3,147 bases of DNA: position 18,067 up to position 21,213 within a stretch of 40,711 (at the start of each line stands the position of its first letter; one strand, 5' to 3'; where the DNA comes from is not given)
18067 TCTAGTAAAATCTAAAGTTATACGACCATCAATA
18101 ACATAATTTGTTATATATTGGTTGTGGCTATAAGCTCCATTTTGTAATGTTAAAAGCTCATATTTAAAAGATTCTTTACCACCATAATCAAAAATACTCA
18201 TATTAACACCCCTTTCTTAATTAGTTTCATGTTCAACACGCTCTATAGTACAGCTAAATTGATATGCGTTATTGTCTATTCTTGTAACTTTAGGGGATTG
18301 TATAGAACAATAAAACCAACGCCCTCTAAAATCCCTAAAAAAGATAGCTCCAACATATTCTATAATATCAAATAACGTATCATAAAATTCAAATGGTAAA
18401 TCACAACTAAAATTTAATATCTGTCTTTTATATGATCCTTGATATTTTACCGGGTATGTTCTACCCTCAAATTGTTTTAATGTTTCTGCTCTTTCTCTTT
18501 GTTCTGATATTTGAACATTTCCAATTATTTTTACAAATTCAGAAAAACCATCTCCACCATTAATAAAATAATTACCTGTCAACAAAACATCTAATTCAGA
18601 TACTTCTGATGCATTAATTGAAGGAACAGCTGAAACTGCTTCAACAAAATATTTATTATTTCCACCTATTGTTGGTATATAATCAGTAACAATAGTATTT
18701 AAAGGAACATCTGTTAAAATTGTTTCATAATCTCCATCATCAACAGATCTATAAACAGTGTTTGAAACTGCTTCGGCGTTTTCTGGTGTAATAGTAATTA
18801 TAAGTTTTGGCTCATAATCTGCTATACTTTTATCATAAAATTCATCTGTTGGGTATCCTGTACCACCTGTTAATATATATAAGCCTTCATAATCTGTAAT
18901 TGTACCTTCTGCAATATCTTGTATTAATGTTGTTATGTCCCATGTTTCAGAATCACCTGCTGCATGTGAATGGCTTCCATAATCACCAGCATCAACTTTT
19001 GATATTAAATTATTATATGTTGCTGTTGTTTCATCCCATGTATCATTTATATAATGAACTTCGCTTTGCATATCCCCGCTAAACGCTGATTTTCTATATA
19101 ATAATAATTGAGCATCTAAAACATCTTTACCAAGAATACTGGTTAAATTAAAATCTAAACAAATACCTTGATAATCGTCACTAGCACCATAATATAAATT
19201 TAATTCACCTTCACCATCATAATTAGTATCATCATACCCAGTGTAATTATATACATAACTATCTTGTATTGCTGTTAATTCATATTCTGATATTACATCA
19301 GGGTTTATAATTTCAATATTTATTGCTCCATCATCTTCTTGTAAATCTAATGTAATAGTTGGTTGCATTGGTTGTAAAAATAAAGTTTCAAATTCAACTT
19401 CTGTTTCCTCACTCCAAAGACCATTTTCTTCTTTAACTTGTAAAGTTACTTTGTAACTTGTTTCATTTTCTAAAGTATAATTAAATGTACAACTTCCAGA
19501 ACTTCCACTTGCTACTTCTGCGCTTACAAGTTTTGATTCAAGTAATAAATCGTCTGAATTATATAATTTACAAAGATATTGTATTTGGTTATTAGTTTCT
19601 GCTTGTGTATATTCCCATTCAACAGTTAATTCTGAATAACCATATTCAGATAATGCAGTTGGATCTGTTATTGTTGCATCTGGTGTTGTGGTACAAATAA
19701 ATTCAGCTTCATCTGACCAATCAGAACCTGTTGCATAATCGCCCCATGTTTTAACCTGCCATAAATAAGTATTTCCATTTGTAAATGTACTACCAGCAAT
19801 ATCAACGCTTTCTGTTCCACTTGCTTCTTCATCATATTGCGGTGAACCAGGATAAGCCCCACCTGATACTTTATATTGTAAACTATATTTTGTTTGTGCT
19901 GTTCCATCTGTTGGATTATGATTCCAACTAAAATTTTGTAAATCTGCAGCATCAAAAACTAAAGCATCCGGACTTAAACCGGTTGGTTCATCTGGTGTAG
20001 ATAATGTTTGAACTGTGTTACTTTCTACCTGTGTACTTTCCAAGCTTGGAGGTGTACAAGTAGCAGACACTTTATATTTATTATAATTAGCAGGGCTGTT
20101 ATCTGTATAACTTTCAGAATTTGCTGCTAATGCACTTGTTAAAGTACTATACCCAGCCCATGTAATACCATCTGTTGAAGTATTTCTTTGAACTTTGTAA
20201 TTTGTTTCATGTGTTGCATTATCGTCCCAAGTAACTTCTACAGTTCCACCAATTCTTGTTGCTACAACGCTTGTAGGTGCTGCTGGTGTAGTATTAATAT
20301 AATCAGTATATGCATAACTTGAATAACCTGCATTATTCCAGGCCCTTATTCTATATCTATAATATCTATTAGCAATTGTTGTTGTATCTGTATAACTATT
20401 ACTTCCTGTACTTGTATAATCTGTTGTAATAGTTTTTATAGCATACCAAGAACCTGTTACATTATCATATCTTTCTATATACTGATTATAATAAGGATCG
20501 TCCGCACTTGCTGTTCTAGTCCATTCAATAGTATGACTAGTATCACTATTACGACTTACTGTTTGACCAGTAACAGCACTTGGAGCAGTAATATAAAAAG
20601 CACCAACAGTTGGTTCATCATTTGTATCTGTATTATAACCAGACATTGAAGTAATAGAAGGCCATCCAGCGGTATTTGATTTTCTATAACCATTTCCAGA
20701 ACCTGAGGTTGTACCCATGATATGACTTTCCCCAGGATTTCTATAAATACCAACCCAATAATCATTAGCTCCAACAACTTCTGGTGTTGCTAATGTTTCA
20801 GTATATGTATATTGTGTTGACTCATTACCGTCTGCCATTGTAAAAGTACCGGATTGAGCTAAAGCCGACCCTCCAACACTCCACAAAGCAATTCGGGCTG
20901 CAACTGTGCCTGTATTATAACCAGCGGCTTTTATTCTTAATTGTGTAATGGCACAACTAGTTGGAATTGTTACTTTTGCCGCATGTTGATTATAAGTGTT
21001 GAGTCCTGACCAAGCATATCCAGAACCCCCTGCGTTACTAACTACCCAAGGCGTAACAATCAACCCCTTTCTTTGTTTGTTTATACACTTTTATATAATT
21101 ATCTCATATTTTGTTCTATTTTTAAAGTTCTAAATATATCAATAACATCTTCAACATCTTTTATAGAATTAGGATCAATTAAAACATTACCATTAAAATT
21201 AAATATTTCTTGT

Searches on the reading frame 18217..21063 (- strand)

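Call 20: search_protein_families(library=phrogs, proteins=[window:18217-21063:-], max_evalue=0.001)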
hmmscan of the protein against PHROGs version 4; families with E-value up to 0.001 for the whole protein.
window:18217-21063:- (948 aa): 2 families
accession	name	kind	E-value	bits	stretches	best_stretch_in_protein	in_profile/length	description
phrog_37549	-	head and packaging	5.8e-20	71.6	1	282-601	579-889/1072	virion structural protein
phrog_18315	-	unknown function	2.1e-08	33.5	2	253-356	97-202/918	-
